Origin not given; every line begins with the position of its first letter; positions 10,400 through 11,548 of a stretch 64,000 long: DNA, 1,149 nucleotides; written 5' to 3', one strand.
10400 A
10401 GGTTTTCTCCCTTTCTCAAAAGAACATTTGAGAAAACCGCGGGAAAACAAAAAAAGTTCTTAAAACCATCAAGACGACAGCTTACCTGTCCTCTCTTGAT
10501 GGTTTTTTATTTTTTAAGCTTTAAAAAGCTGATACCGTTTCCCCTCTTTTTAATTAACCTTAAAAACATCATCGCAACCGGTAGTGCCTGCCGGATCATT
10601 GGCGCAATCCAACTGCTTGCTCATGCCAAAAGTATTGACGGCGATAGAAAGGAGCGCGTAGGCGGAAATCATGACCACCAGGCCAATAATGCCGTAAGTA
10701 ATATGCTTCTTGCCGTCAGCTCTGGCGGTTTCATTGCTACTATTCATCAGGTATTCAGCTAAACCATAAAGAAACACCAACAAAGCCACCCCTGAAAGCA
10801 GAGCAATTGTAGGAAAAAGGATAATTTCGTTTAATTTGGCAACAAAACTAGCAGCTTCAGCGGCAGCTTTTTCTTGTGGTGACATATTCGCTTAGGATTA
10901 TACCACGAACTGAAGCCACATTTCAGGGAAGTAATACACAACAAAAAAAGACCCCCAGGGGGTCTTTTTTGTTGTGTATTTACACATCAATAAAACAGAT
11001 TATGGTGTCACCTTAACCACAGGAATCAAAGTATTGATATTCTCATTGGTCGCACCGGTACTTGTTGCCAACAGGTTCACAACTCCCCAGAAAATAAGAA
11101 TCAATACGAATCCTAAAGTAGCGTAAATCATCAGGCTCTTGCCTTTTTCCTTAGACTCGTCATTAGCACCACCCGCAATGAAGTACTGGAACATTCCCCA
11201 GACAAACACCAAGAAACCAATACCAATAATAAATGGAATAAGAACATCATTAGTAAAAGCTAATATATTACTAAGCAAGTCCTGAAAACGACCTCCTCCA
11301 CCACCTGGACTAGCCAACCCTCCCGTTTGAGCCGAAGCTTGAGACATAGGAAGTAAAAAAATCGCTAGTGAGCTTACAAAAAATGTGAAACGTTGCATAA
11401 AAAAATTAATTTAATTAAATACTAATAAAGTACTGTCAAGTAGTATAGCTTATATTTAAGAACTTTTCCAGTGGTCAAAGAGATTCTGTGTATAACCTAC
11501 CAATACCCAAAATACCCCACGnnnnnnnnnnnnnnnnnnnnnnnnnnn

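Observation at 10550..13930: Tandem array of four paralogous TrbC/VirB2-like pilin-type small membrane proteins plus solute-binding-protein-like and methyltransferase genes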

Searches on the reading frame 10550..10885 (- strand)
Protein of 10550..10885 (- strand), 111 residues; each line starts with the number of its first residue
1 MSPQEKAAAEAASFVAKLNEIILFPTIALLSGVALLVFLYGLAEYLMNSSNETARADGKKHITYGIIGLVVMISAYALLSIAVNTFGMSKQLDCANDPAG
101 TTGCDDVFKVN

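Call 3: search_protein_families(library=pfam, proteins=[window:10550-10885:-], max_evalue=1)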
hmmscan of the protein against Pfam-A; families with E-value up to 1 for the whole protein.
window:10550-10885:- (111 aa): 4 families
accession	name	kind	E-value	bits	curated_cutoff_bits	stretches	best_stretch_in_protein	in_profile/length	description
PF18895.5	T4SS_pilin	-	1.4e-07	31.9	26.6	1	29-80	19-69/71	Type IV secretion system pilin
PF04515.18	Choline_transpo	-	0.019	14.6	26.9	1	25-89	252-313/326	Plasma-membrane choline transporter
PF20403.5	DUF6693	-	0.12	13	31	0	14-50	64-101/104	Family of unknown function (DUF6693)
PF16015.10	Promethin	-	0.13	12.5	27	1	14-47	68-101/106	Promethin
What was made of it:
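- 10550..10885 (-): Pilin slot A (111 aa), no signal peptide, C-terminal tail with a Cys pair; probably its own transcription unit. PF18895 31.9 bits (call 3).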

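Call 39: search_protein_families(library=ncbifam, proteins=[window:10550-10885:-], max_evalue=0.1)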
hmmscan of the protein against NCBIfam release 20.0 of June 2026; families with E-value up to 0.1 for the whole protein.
window:10550-10885:- (111 aa): 4 families
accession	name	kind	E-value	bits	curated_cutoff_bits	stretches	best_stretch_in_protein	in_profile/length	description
NF045849.1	ICE_MMCAP2_0565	equivalog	6.5e-07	28.9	40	1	21-84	15-78/80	Mbov_0395 family pilin-like conjugal transfer protein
NF046076.1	monocarbox_MctP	equivalog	0.024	13.3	625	1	6-77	221-293/481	monocarboxylate uptake permease MctP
NF033883.1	conj_TraQ_IncI1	equivalog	0.033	14.1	80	1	12-85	3-76/175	conjugal transfer protein TraQ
NF045753.1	MPN449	equivalog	0.068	12.2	500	1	22-105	219-303/451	MPN449 family protein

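Call 49: find_homologous_proteins(query=A1, max_evalue=0.001)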
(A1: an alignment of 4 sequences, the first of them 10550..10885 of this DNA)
Query A1 (4 sequences) (111 aa, profile of the alignment): 2099 proteins with E <= 0.001 among 3927 candidates; the best 120 are listed.
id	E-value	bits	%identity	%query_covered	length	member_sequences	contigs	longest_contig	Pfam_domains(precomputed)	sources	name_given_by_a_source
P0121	1.6e-30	123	-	-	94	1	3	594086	PF18895.6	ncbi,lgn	-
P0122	7.8e-30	120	-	-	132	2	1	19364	PF18895.6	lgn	-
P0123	5.0e-28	115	-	-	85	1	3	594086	-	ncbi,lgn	-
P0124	2.2e-26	109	26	65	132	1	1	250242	PF18895.6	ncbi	ncbi:MAG: hypothetical protein R3B60_04375 [Candidatus Paceibacterota bacterium]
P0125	3.7e-26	109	-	-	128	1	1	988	PF18895.6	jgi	jgi:Type IV secretion system pilin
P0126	4.6e-26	108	-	-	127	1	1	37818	PF18895.6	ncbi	-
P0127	5.9e-26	108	-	-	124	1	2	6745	PF18895.6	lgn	-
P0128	6.6e-26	108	-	-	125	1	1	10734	PF18895.6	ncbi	ncbi:MAG: hypothetical protein ACOC4E_01680 [Patescibacteria group bacterium]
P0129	7.4e-26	108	100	100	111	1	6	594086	PF18895.6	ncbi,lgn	-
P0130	8.3e-26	107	-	-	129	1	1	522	PF18895.6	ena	-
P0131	1.1e-25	107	26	79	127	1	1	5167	PF18895.6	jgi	jgi:heme/copper-type cytochrome/quinol oxidase subunit 2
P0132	1.1e-25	107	-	-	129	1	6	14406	PF18895.6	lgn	-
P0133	1.1e-25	107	-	-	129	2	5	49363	PF18895.6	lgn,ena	-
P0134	1.2e-25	107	25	86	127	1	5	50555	PF18895.6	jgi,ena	-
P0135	1.2e-25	107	-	-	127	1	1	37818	PF18895.6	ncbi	-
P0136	1.2e-25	107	25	73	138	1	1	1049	PF18895.6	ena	-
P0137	1.2e-25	107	26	80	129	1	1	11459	PF18895.6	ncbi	-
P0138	1.4e-25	107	24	77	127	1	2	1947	PF18895.6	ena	-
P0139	1.6e-25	107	-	-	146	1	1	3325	PF18895.6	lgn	-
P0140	1.8e-25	106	26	79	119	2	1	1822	PF18895.6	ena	-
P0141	1.9e-25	106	25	86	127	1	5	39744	PF18895.6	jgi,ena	-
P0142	1.9e-25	106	26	59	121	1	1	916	PF18895.6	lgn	-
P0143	2.0e-25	106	29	83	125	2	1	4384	PF18895.6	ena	-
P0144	2.1e-25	106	-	-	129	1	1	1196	PF18895.6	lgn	-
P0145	2.2e-25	106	24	79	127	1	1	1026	PF18895.6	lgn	-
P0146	2.4e-25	106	24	59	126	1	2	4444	PF18895.6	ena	-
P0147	2.6e-25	106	-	-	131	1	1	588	PF18895.6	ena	-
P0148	3.0e-25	106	24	73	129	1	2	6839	PF18895.6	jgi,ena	-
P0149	3.2e-25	106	25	86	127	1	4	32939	PF18895.6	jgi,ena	-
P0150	3.3e-25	106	-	-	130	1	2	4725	PF18895.6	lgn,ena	-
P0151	3.5e-25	105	-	-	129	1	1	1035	PF18895.6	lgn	-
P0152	3.7e-25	105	-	-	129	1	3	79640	PF18895.6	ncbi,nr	ncbi:MAG: hypothetical protein KBC62_00125 [Candidatus Pacebacteria bacterium]|nr:hypothetical prote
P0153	4.0e-25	105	19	71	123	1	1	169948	PF18895.6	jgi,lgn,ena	-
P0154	4.0e-25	105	-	-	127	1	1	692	PF18895.6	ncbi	-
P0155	4.1e-25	105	-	-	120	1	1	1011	PF18895.6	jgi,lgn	jgi:hypothetical protein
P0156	4.2e-25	105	24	74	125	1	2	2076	PF18895.6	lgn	-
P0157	4.4e-25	105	-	-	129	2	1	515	PF18895.6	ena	-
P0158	4.5e-25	105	-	-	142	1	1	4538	PF18895.6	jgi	jgi:hypothetical protein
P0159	4.9e-25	105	-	-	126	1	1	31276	PF18895.6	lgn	-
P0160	5.2e-25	105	25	86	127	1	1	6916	PF18895.6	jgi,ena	-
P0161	5.3e-25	105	-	-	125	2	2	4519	PF18895.6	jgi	-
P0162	5.5e-25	105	25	83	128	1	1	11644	PF18895.6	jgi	-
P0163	5.8e-25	105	-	-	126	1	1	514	PF18895.6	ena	-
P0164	5.9e-25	105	-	-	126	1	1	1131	PF18895.6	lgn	-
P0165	5.9e-25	105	-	-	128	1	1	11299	PF18895.6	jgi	jgi:uncharacterized membrane protein YidH (DUF202 family)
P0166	6.4e-25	105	26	68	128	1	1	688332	PF18895.6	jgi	jgi:hypothetical protein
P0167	6.5e-25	105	-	-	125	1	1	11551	PF18895.6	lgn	-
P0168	6.7e-25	105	-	-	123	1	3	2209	PF18895.6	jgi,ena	-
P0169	6.7e-25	105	25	78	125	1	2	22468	PF18895.6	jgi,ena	-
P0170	7.1e-25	104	-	-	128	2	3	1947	PF18895.6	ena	-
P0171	7.4e-25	104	-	-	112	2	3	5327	PF18895.6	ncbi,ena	-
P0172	8.0e-25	104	26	65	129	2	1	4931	PF18895.6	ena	-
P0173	8.1e-25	104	-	-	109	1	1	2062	PF18895.6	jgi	-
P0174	8.3e-25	104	25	65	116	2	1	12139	PF18895.6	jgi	jgi:uncharacterized membrane protein YidH (DUF202 family)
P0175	8.4e-25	104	-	-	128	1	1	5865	PF18895.6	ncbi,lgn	-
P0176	8.4e-25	104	-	-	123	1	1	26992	PF18895.6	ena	-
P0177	8.5e-25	104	-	-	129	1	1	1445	PF18895.6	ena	-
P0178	8.6e-25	104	-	-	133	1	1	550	PF18895.6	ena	-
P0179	8.8e-25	104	27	57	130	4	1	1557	PF18895.6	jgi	jgi:hypothetical protein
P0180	9.0e-25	104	-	-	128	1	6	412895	PF18895.6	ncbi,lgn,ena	ncbi:MAG: pilin [Patescibacteria group bacterium]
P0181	9.1e-25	104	-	-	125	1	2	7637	PF18895.6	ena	-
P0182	9.5e-25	104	-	-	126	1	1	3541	PF18895.6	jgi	jgi:heme/copper-type cytochrome/quinol oxidase subunit 2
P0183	9.5e-25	104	-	-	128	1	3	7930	PF18895.6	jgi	jgi:uncharacterized membrane protein YidH (DUF202 family)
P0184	9.8e-25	104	25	75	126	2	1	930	PF18895.6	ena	-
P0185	9.9e-25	104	-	-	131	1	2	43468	PF18895.6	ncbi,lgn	-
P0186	1.0e-24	104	-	-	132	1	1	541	PF18895.6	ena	-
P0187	1.0e-24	104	-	-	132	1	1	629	PF18895.6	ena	-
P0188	1.0e-24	104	-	-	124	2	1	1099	PF18895.6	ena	-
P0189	1.0e-24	104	27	65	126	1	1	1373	PF18895.6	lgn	-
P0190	1.1e-24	104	29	88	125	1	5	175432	PF18895.6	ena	-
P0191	1.1e-24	104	18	64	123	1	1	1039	PF18895.6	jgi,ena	jgi:hypothetical protein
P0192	1.1e-24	104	24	86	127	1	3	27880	PF18895.6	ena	-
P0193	1.2e-24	104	-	-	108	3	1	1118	PF18895.6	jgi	jgi:hypothetical protein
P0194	1.2e-24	104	27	76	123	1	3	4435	PF18895.6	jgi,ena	-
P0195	1.2e-24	104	-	-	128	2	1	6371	PF18895.6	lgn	-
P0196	1.2e-24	104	-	-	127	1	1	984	PF18895.6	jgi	jgi:uncharacterized membrane protein YidH (DUF202 family)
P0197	1.2e-24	104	-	-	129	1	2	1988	PF18895.6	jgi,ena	-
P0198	1.3e-24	104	-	-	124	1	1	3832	PF18895.6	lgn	-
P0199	1.3e-24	104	-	-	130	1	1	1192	PF18895.6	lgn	-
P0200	1.3e-24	104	26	83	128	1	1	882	PF18895.6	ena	-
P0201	1.4e-24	104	-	-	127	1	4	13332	PF18895.6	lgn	-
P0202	1.4e-24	104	-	-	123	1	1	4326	PF18895.6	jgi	jgi:hypothetical protein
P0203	1.4e-24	104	27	76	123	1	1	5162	PF18895.6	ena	-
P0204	1.4e-24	103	-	-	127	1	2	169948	PF18895.6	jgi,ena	-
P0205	1.4e-24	103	23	81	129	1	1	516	PF18895.6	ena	-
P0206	1.5e-24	103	30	82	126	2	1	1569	PF18895.6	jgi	jgi:uncharacterized membrane protein YidH (DUF202 family)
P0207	1.5e-24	103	19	64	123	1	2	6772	PF18895.6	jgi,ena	jgi:hypothetical protein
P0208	1.5e-24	103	27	76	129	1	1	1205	PF18895.6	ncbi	-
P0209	1.6e-24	103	-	-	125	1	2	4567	PF18895.6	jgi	jgi:uncharacterized membrane protein YidH (DUF202 family)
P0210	1.6e-24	103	-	-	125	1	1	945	PF18895.6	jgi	jgi:hypothetical protein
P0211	1.6e-24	103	-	-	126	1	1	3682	PF18895.6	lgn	-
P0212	1.6e-24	103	-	-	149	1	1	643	PF18895.6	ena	-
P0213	1.6e-24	103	29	60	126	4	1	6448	PF18895.6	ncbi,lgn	-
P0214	1.7e-24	103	-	-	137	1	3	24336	PF18895.6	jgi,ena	-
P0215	1.7e-24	103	-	-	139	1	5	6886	PF18895.6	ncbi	-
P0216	1.7e-24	103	21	71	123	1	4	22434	PF18895.6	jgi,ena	jgi:hypothetical protein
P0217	1.8e-24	103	-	-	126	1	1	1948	PF18895.6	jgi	jgi:hypothetical protein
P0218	1.8e-24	103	-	-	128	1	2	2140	PF18895.6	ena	-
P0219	1.8e-24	103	-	-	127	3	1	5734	PF18895.6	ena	-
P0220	1.8e-24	103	24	86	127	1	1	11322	PF18895.6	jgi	-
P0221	1.8e-24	103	26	85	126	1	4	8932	PF18895.6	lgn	-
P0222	1.8e-24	103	-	-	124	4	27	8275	PF18895.6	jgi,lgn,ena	jgi:uncharacterized membrane protein YidH (DUF202 family)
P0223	1.8e-24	103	26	85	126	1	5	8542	PF18895.6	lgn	-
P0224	1.9e-24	103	28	64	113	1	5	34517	PF18895.6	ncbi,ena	-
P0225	1.9e-24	103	-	-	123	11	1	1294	PF18895.6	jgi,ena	jgi:hypothetical protein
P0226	1.9e-24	103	26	81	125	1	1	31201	PF18895.6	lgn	-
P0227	1.9e-24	103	26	86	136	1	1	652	PF18895.6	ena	-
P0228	1.9e-24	103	26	87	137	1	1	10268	PF18895.6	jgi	jgi:Type IV secretion system pilin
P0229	2.0e-24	103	-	-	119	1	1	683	PF18895.6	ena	-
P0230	2.0e-24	103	-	-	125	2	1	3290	PF18895.6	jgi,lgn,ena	-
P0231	2.0e-24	103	-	-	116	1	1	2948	PF18895.6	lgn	-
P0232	2.0e-24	103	28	64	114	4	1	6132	PF18895.6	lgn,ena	-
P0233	2.1e-24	103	-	-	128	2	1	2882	PF18895.6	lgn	-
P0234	2.2e-24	103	28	64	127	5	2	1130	PF18895.6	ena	-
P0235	2.2e-24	103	-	-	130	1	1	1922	PF18895.6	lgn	-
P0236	2.3e-24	103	-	-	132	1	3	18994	PF18895.6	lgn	-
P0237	2.3e-24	103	22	71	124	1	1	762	PF18895.6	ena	-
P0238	2.3e-24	103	-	-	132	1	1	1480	PF18895.6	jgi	-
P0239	2.3e-24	103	18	64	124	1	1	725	PF18895.6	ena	-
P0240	2.3e-24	103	-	-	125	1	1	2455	PF18895.6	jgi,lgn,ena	-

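Call 52: find_encoding_contigs(protein=P0129, flank=10000, max_places=3)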
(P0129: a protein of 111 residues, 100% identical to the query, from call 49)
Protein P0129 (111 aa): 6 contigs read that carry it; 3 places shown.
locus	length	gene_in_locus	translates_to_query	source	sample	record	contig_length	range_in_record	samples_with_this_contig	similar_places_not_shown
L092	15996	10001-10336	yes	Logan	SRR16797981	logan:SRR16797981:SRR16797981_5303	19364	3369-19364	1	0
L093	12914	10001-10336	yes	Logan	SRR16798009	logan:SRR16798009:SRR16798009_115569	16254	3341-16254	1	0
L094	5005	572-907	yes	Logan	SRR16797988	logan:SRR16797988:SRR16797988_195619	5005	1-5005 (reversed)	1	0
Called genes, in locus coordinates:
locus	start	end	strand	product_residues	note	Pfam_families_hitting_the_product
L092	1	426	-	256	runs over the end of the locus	PF00005:ABC_tran, PF13304:AAA_21 (weak)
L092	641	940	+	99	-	-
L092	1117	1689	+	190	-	PF01195:Pept_tRNA_hydro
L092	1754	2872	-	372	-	PF00575:S1 (weak), PF23459:S1_RRP5 (faint), PF21710:Spt6_S1 (faint), PF00575:S1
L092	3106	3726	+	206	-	PF13483:Lactamase_B_3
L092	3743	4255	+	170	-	-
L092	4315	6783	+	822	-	PF00521:DNA_topoisoIV, PF03989:DNA_gyraseA_C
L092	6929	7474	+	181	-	PF01209:Ubie_methyltran (weak), PF01728:FtsJ (weak), PF13847:Methyltransf_31, PF08241:Methyltransf_11, PF08242:Methyltransf_12, PF13649:Methyltransf_25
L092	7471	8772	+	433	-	-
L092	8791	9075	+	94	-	PF18895:T4SS_pilin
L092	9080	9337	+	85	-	-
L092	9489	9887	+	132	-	PF18895:T4SS_pilin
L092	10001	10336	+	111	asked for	PF18895:T4SS_pilin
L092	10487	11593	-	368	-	-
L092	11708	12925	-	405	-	-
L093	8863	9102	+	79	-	PF18895:T4SS_pilin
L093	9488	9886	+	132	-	PF18895:T4SS_pilin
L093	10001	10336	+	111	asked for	PF18895:T4SS_pilin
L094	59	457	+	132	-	PF18895:T4SS_pilin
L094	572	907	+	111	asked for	PF18895:T4SS_pilin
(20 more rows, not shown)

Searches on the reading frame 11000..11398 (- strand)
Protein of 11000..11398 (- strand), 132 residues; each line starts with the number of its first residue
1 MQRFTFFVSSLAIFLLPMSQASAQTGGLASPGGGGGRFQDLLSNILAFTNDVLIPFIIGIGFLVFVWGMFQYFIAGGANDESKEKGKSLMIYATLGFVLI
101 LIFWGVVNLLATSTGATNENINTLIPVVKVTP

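Call 3: search_protein_families(library=pfam, proteins=[window:11000-11398:-], max_evalue=1)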
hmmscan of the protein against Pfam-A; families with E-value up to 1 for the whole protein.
window:11000-11398:- (132 aa): 4 families
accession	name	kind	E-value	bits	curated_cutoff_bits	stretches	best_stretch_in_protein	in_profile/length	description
PF18895.5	T4SS_pilin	-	2.7e-08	34.2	26.6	1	58-110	21-71/71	Type IV secretion system pilin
PF23815.1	DUF7186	-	0.079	13.3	27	1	83-104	2-23/39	Family of unknown function (DUF7186)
PF00335.26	Tetraspanin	-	0.19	11.8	32.1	1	6-117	12-104/225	Tetraspanin family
PF10999.13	DUF2839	-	0.55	11.1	22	0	58-70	45-57/67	Protein of unknown function (DUF2839)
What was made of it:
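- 11000..11398 (-): Pilin slot B (132 aa) with a cleavable signal peptide (ASA|Q), a Gly-rich linker and a 2-helix core. PF18895 34.2 bits (call 3).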

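Call 39: search_protein_families(library=ncbifam, proteins=[window:11000-11398:-], max_evalue=0.1)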
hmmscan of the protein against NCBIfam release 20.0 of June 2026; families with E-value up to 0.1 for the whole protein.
window:11000-11398:- (132 aa): 4 families
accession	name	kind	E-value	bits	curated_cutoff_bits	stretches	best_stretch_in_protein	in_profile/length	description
NF045849.1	ICE_MMCAP2_0565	equivalog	8.7e-09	35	40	1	39-110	3-76/80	Mbov_0395 family pilin-like conjugal transfer protein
NF037976.1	gtrA_1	subfamily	0.0024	18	50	1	39-107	20-89/126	GtrA family protein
TIGR03943.1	TIGR03943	equivalog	0.019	14.3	88.8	1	44-116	4-83/221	TIGR03943 family putative permease subunit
NF006283.1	PRK08455.1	equivalog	0.088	12.4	187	0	80-119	10-49/182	flagellar basal body-associated protein FliL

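Call 65: predict_structure(alignment_id=A4)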
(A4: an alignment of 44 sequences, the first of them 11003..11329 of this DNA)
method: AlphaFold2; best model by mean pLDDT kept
length: 109 residues; sequences in the alignment: 44
mean_pLDDT: 72.5   pTM: 0.47
mean pLDDT of the five models: 72.5, 71.9, 68.0, 66.7, 65.4
residues with pLDDT >= 90: 5; 70-90: 70; 50-70: 20; < 50: 14
segments of 3 or more residues with pLDDT < 50: 1-9
pLDDT, mean of each block of 10 residues (from residue 1): 41 72 84 89 83 73 82 88 78 54 51
secondary structure, 60 per line:
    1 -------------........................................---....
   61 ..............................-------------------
elements in order: H14-53 H57-90
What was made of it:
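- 11000..11398 (-): The model of the mature part has helices 14-53 and 57-90, pLDDT 72.5 (call 65).
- On Pfam PF18895 T4SS_pilin (CPR-type VirB2-like pilins): The AlphaFold model of mature B has helices 14-53 and 57-90 (call 65).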

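Call 67: fold_search(model_id=the predicted structure, library=pdb)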
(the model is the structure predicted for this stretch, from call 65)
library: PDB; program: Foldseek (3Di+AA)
matches with E <= 10: 50; with E <= 0.001: 0
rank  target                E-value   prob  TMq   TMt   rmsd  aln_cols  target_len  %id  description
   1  6s1k_E                1.4e+00  0.30  0.36  0.38   6.7       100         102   19  E. coli Core Signaling Unit, carrying QQQQ receptor mutation (released 2020-01-22)
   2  3zx6_A                1.9e+00  0.25  0.40  0.18   6.6       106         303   17  Structure of Hamp(AF1503)-Tsr fusion - Hamp (A291V) mutant (released 2012-02-29)
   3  7s3d_F                3.3e+00  0.06  0.22  0.20  18.7        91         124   26  Structure of photosystem I with bound ferredoxin from Synechococcus sp. PCC 7335 acclimated to far-red light (released 2021-11-24)
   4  7nco_B                3.5e+00  0.09  0.21  0.11   8.1        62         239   16  Glutathione-S-transferase GliG mutant K127R (released 2021-05-12)
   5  7nco_C                3.5e+00  0.09  0.21  0.11   8.0        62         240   16  Glutathione-S-transferase GliG mutant K127R (released 2021-05-12)
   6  7nco_D                3.7e+00  0.08  0.21  0.11   8.0        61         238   16  Glutathione-S-transferase GliG mutant K127R (released 2021-05-12)
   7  6h2f_B                3.9e+00  0.16  0.41  0.17   5.5        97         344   18  Structure of the pre-pore AhlB of the tripartite alpha-pore forming toxin, AHL, from Aeromonas hydrophila. (released 2019-07-10)
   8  6h2f_A                4.5e+00  0.16  0.39  0.18   5.0        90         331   20  Structure of the pre-pore AhlB of the tripartite alpha-pore forming toxin, AHL, from Aeromonas hydrophila. (released 2019-07-10)
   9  7ncn_C                4.5e+00  0.07  0.21  0.11   8.7        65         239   20  Glutathione-S-transferase GliG mutant S83A (released 2021-05-12)
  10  7nce_C                4.8e+00  0.08  0.21  0.11   8.1        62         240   16  Glutathione-S-transferase GliG mutant N27A (released 2021-05-12)
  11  6zsh_C                5.1e+00  0.23  0.46  0.57   4.1        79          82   15  The mechanism of activation of the actin binding protein EHBP1 by Rab8 family members (released 2020-09-02)
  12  6h2f_J                5.1e+00  0.13  0.41  0.18   5.4       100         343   18  Structure of the pre-pore AhlB of the tripartite alpha-pore forming toxin, AHL, from Aeromonas hydrophila. (released 2019-07-10)
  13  7ncl_E                5.1e+00  0.07  0.21  0.11   8.1        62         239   16  Glutathione-S-transferase GliG mutant E82Q (released 2021-05-12)
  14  6grj_I                5.4e+00  0.16  0.45  0.20   4.3        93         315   19  Structure of the AhlB pore of the tripartite alpha-pore forming toxin, AHL, from Aeromonas hydrophila. (released 2019-07-03)
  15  6zsh_A                5.7e+00  0.20  0.45  0.51   4.2        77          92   17  The mechanism of activation of the actin binding protein EHBP1 by Rab8 family members (released 2020-09-02)
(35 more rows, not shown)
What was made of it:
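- Foldseek of the B model finds nothing below E = 1 (call 67).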
